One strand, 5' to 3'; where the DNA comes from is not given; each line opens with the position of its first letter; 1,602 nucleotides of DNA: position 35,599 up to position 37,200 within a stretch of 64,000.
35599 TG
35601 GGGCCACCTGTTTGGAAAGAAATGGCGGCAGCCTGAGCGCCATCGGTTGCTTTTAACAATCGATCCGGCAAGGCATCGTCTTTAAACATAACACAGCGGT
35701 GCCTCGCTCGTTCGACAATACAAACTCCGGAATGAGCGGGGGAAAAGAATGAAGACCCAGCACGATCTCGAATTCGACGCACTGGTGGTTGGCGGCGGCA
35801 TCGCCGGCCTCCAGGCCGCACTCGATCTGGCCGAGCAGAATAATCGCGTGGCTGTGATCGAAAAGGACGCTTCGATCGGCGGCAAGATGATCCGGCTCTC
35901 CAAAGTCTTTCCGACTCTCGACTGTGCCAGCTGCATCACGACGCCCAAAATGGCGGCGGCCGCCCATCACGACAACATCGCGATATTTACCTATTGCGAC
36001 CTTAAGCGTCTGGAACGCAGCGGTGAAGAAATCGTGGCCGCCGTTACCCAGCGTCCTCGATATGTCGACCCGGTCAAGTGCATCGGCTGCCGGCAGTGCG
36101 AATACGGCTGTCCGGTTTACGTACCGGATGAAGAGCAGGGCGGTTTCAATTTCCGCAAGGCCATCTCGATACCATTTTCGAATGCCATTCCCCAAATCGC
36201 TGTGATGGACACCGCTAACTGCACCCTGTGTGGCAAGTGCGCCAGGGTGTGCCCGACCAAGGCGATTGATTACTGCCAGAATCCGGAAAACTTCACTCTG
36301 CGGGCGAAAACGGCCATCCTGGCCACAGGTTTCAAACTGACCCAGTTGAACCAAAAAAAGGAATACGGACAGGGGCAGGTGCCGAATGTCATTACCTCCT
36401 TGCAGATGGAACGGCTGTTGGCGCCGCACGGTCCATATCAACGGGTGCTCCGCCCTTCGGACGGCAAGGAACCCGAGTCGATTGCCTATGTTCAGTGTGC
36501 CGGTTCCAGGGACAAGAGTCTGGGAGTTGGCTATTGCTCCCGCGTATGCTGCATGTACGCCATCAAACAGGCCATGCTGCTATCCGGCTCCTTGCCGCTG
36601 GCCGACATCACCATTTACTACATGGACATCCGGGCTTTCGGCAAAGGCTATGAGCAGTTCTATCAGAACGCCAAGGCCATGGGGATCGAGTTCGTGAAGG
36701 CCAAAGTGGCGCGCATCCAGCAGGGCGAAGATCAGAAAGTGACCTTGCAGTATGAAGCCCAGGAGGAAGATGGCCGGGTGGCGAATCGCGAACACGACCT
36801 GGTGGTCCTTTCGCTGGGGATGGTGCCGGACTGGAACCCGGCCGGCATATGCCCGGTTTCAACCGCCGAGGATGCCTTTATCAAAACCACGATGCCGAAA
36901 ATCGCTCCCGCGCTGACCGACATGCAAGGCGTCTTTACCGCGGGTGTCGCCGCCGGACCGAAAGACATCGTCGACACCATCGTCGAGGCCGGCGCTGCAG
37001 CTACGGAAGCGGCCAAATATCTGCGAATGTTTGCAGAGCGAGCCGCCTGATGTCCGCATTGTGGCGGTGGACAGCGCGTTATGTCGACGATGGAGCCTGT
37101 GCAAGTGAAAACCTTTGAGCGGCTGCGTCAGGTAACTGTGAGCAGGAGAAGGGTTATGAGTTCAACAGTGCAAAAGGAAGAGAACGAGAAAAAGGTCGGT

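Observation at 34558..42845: Sigma-54-controlled 10-gene operon coupling a Qmo-like membrane redox complex to a TusA/DsrE persulfide relay: candidate undescribed sulfur-handling system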

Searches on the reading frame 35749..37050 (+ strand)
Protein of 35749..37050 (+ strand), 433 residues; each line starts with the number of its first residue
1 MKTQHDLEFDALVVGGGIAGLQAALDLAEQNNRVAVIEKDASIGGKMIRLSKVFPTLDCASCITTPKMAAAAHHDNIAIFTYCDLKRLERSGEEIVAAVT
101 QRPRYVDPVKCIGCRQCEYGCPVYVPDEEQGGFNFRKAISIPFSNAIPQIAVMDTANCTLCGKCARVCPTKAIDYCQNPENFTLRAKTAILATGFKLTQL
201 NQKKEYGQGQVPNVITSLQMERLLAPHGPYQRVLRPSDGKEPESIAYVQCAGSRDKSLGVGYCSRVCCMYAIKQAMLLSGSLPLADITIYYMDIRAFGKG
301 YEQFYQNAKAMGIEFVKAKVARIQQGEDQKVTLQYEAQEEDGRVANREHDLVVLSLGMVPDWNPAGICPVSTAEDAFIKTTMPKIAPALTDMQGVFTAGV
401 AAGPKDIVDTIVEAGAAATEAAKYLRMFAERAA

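Call 3: search_protein_families(library=pfam, proteins=[window:35749-37050:+], max_evalue=0.01)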
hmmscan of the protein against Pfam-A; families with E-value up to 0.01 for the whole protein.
window:35749-37050:+ (433 aa): 22 families
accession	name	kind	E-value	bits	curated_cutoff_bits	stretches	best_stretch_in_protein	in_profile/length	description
PF07992.20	Pyr_redox_2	-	7.2e-12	45.8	26.1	1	10-414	2-287/291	Pyridine nucleotide-disulphide oxidoreductase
PF01266.30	DAO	-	2.4e-09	37.6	27.9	1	10-45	1-37/353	FAD dependent oxidoreductase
PF00890.30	FAD_binding_2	-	2.3e-08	34.1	20.4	1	10-46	1-37/414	FAD binding domain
PF12837.12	Fer4_6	-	2.3e-08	34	25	2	150-173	1-24/24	4Fe-4S binding domain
PF13187.11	Fer4_9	-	3.8e-08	33.7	27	1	110-173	1-52/52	4Fe-4S dicluster domain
PF13450.12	NAD_binding_8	-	6.6e-08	33.2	21.9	1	13-47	1-35/68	NAD(P)-binding Rossmann-like domain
PF12838.12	Fer4_7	-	8.4e-08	33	27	1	110-172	1-52/52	4Fe-4S dicluster domain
PF00037.32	Fer4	-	1.2e-07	31.7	21.1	2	152-173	2-23/24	4Fe-4S binding domain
PF12831.13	FAD_oxidored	-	5.9e-07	29.6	27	1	10-47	1-38/416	FAD dependent oxidoreductase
PF13183.11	Fer4_8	-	1.3e-06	29.2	27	1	110-171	4-67/68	4Fe-4S dicluster domain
PF01946.23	Thi4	-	8.1e-06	25.7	26.2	1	7-50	16-60/235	Thi4 family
PF03486.20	HI0933_like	-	2.1e-05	24.5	50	1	10-47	2-39/244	HI0933-like protein Rossmann domain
PF13484.11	Fer4_16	-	6.6e-05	24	30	1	157-188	1-33/66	4Fe-4S double cluster binding domain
PF12797.12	Fer4_2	-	9.1e-05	22.6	24.5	2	152-170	4-22/22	4Fe-4S binding domain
PF13237.11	Fer4_10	-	0.00026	21.3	25.5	1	105-129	3-22/53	4Fe-4S dicluster domain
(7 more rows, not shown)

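Call 4: search_protein_families(library=ncbifam, proteins=[window:35749-37050:+], max_evalue=0.01)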
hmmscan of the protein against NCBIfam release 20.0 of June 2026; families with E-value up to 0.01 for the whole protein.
window:35749-37050:+ (433 aa): 136 families (the best 25 are shown)
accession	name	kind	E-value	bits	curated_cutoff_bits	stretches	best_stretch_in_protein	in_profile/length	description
NF040770.1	hetero_SS_HdrA2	exception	1e-134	450.5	1100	1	6-425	137-560/777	CoB-CoM heterodisulfide reductase HdrA2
NF041778.1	hetero_SS_HdrA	equivalog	3.6e-102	342.6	1400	1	5-425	139-570/771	ferredoxin:CoB-CoM heterodisulfide reductase subunit HdrA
NF041891.1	hdrA_Methbact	equivalog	1.5e-100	337.6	1300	1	10-426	135-557/762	ferredoxin:CoB-CoM heterodisulfide reductase subunit HdrA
NF005560.0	PRK07233.1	equivalog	2.3e-08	33.3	252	1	12-48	4-40/435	hypothetical protein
NF003585.0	PRK05249.1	equivalog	3.6e-08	32.5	465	1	4-49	2-47/464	Si-specific NAD(P)(+) transhydrogenase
TIGR01350.1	lipoamide_DH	equivalog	5.7e-08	31.9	408.8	1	8-46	1-38/461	dihydrolipoyl dehydrogenase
NF004789.0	PRK06134.1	subfamily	2.1e-07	29.9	747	1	2-46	6-50/581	FAD-dependent oxidoreductase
NF045637.1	carotdesatCrtDProt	equivalog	2.1e-07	29.9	580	1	12-57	2-47/485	1-hydroxycarotenoid 3,4-desaturase CrtD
NF009410.0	PRK12771.1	subfamily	2.4e-07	29.7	516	1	12-47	142-177/566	NAD(P)-binding protein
TIGR01372.1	soxA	subfamily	4.5e-07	28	1164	1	9-49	169-209/996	sarcosine oxidase subunit alpha family protein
TIGR01292.1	TRX_reduct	equivalog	6.2e-07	28.5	343.45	0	309-425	188-300/300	thioredoxin-disulfide reductase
TIGR02734.1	crtI_fam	subfamily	2.1e-06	26.7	238.1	1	11-70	1-61/504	phytoene desaturase family protein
TIGR03467.1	HpnE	equivalog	2.2e-06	27.2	283.05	1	12-46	2-36/430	hydroxysqualene dehydroxylase HpnE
TIGR03997.1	mycofact_OYE_2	equivalog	2.7e-06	26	793.15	1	12-95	383-466/645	mycofactocin system FadH/OYE family oxidoreductase 2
TIGR00275.1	TIGR00275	subfamily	5.1e-06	25.6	183.8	1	12-47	2-37/401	aminoacetone oxidase family FAD-binding enzyme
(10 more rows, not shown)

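Call 51: search_solved_structures(query=window:35749-37050:+, max_evalue=1e-10, show_alignments=1)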
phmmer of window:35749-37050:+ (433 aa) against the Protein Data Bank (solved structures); distinct sequences matched with E-value up to 1e-10: 6.
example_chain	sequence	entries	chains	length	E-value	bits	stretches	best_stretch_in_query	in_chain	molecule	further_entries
9sfi_A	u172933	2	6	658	2.3e-109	369.4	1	6-422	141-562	CoB--CoM heterodisulfide reductase iron-sulfur subunit A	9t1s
8rvu_a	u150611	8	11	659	2.3e-108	366.1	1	8-422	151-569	H(2):CoB-CoM heterodisulfide,ferredoxin reductase subunit A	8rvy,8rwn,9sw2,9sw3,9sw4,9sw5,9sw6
8rvv_A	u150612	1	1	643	2.3e-108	366.1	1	8-422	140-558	H(2):CoB-CoM heterodisulfide,ferredoxin reductase subunit A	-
5odc_A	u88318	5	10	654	1.7e-103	350.1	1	11-423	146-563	Heterodisulfide reductase, subunit A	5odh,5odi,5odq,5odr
7bkb_A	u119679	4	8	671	3e-90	306.4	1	7-423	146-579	CoB--CoM heterodisulfide reductase iron-sulfur subunit A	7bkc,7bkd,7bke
6tjr_A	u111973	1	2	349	2.1e-35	125.8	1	183-428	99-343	Fumarate reductase/succinate dehydrogenase flavoprotein domain protein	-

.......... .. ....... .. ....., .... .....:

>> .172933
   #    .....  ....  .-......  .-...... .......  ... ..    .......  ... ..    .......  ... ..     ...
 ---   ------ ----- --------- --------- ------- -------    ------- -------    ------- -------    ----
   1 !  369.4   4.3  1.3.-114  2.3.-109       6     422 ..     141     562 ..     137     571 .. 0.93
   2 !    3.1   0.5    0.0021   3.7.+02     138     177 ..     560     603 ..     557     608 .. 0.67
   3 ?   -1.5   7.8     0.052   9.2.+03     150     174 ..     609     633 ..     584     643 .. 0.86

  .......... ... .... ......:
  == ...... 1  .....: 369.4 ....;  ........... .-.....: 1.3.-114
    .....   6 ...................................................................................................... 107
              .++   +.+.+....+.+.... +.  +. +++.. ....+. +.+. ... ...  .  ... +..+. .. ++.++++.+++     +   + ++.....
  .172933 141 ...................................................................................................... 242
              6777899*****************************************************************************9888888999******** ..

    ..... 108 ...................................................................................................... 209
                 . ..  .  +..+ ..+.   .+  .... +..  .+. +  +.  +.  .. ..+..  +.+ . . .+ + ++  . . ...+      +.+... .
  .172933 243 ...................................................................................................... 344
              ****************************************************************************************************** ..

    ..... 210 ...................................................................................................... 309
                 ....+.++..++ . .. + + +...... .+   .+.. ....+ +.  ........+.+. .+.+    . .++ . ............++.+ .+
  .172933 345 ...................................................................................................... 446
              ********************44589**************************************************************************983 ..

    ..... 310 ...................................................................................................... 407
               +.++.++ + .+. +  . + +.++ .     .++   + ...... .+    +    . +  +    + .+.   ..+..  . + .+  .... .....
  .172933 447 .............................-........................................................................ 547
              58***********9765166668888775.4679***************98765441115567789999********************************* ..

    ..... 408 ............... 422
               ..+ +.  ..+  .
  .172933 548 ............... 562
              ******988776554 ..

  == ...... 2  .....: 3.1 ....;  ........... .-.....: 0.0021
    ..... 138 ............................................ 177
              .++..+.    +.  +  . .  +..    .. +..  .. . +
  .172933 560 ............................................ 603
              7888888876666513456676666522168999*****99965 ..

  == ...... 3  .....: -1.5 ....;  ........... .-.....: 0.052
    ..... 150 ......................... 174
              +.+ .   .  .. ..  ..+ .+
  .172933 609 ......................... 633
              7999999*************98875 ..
